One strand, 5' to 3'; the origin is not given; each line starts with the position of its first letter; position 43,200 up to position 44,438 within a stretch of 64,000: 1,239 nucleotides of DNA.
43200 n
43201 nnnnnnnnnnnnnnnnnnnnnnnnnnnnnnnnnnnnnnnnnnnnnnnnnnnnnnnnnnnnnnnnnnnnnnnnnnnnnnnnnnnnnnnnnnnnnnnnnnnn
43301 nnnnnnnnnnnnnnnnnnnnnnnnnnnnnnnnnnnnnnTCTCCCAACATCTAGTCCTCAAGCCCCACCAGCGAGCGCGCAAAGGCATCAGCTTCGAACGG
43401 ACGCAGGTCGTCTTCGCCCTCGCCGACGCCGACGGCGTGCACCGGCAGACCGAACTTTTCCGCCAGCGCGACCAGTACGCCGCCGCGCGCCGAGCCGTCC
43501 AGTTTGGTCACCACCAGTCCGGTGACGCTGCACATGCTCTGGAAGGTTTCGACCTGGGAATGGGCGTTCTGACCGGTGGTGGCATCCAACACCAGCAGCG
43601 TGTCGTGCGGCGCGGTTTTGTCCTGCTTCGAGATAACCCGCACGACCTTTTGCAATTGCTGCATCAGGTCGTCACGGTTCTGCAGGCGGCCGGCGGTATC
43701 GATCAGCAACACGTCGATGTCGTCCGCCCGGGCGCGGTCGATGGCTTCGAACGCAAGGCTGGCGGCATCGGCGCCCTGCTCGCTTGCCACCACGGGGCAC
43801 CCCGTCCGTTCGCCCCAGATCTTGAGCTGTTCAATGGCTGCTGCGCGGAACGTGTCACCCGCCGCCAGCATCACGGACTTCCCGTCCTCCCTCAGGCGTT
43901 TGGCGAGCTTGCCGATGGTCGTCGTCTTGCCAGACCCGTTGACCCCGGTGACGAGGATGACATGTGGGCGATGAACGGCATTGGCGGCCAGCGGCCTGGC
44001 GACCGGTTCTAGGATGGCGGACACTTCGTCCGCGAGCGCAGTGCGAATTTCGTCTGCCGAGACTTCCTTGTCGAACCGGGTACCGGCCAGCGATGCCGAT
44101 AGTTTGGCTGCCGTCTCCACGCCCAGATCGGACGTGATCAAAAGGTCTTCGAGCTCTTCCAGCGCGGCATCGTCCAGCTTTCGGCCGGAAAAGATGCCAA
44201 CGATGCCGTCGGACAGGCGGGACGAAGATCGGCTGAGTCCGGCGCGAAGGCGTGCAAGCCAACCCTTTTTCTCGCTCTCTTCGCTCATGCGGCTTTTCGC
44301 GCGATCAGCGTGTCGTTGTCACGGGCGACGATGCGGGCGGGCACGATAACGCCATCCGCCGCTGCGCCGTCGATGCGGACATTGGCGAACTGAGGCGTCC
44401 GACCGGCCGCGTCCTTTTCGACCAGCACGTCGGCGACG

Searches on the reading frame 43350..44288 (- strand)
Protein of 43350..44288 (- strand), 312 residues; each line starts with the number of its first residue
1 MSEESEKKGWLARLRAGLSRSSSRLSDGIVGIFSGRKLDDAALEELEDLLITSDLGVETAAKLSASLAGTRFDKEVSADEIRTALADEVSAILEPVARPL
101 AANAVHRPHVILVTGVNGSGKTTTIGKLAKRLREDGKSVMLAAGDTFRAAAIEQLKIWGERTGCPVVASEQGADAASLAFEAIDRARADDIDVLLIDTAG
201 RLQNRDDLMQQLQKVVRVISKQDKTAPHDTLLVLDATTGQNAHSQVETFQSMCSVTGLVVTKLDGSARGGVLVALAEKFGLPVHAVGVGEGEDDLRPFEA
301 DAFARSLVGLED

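Call 5: search_protein_families(library=pfam, proteins=[window:43350-44288:-], max_evalue=0.01)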
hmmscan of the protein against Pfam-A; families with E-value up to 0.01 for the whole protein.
window:43350-44288:- (312 aa): 26 families (the best 25 are shown)
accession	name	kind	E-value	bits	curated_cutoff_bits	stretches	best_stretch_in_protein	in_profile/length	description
PF00448.28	SRP54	-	2e-71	240.1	22.7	1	108-308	1-195/196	SRP54-type protein, GTPase domain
PF02881.24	SRP54_N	-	5.2e-11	43.1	22.4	1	25-88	1-74/75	SRP54-type protein, helical bundle domain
PF13604.12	AAA_30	-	3.6e-07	30.5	27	1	103-210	12-110/191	AAA domain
PF13191.12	AAA_16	-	4.4e-07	31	32.6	1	105-238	21-142/167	AAA ATPase domain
PF13401.12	AAA_22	-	1.9e-06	28.6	27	1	108-221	5-111/130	AAA domain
PF13207.12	AAA_17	-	2.7e-06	28.2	27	1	114-217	1-98/136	AAA domain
PF06414.18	Zeta_toxin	-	4.4e-06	26.7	22.3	1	106-214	14-119/199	Zeta toxin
PF25199.1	nSTAND_NTPase5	-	7.6e-06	26.3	34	1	91-195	27-130/145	Novel STAND NTPase 5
PF02492.25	cobW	-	8e-06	26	20.7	1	110-265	2-155/180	CobW/HypB/UreG, nucleotide-binding domain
PF01583.26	APS_kinase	-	3.3e-05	24.4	21.1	1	108-155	2-49/152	Adenylylsulphate kinase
PF03308.22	MeaB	-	6.4e-05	22.5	23.1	1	106-145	31-70/273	Methylmalonyl Co-A mutase-associated GTPase MeaB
PF05970.20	PIF1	-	8.1e-05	22.7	25.9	1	104-227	18-137/223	PIF1-like helicase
PF09848.15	SLFN-g3_helicase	-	0.00011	22.1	24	1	109-213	2-104/354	Schlafen group 3, DNA/RNA helicase domain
PF13245.12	AAA_19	-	0.00023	21.8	25.1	1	103-201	6-101/134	AAA domain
PF03266.21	NTPase_1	-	0.00024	21.4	23.9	0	111-139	2-30/168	NTPase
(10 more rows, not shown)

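Call 6: search_protein_families(library=ncbifam, proteins=[window:43350-44288:-], max_evalue=0.01)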
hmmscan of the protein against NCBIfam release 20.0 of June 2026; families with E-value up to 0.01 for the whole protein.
window:43350-44288:- (312 aa): 39 families (the best 25 are shown)
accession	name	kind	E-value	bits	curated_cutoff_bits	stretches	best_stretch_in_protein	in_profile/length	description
TIGR00064.1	ftsY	equivalog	6.2e-98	327.5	260.7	1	38-307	2-278/279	signal recognition particle-docking protein FtsY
TIGR00959.1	ffh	equivalog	8.6e-59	199.5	473.2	1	69-312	60-298/428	signal recognition particle protein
TIGR01425.1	SRP54_euk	equivalog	2.4e-43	148.6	576.25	1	41-312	29-298/428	signal recognition particle protein SRP54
TIGR03499.1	FlhF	equivalog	1.5e-21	77.7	174.15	1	37-200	134-286/286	flagellar biosynthesis GTPase FlhF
NF009367.0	PRK12724.1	equivalog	1.1e-18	67.4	718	1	107-280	222-386/433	flagellar biosynthesis regulator FlhF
NF011312.0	PRK14723.1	equivalog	6e-16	58.1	951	1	110-290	187-360/768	flagellar biosynthesis regulator FlhF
NF011311.0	PRK14722.1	equivalog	1.6e-13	50.4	777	1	104-290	133-318/374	flagellar biosynthesis regulator FlhF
NF011310.0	PRK14721.1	equivalog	7e-13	48.6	725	1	60-273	143-346/423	flagellar biosynthesis regulator FlhF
NF009366.0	PRK12723.1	equivalog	2.4e-10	40.1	585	1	105-275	171-334/388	flagellar biosynthesis regulator FlhF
NF005230.0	PRK06731.1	equivalog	5.1e-10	39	553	1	90-277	66-246/281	flagellar biosynthesis regulator FlhF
NF009368.0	PRK12726.1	equivalog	5.4e-10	38.9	832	1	109-289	207-378/407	flagellar biosynthesis regulator FlhF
NF004041.0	PRK05541.1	subfamily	3.6e-06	27.1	127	1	105-149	4-48/176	adenylyl-sulfate kinase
TIGR00455.1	apsK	equivalog_domain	3.3e-05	23.6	138.7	1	104-154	14-64/184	adenylyl-sulfate kinase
NF004035.0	PRK05506.1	subfamily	3.6e-05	22.2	715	1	101-153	453-505/632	bifunctional sulfate adenylyltransferase subunit 1/adenylylsulfate kinase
TIGR00073.1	hypB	equivalog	4.2e-05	23.1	121.2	1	113-202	35-122/217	hydrogenase nickel incorporation protein HypB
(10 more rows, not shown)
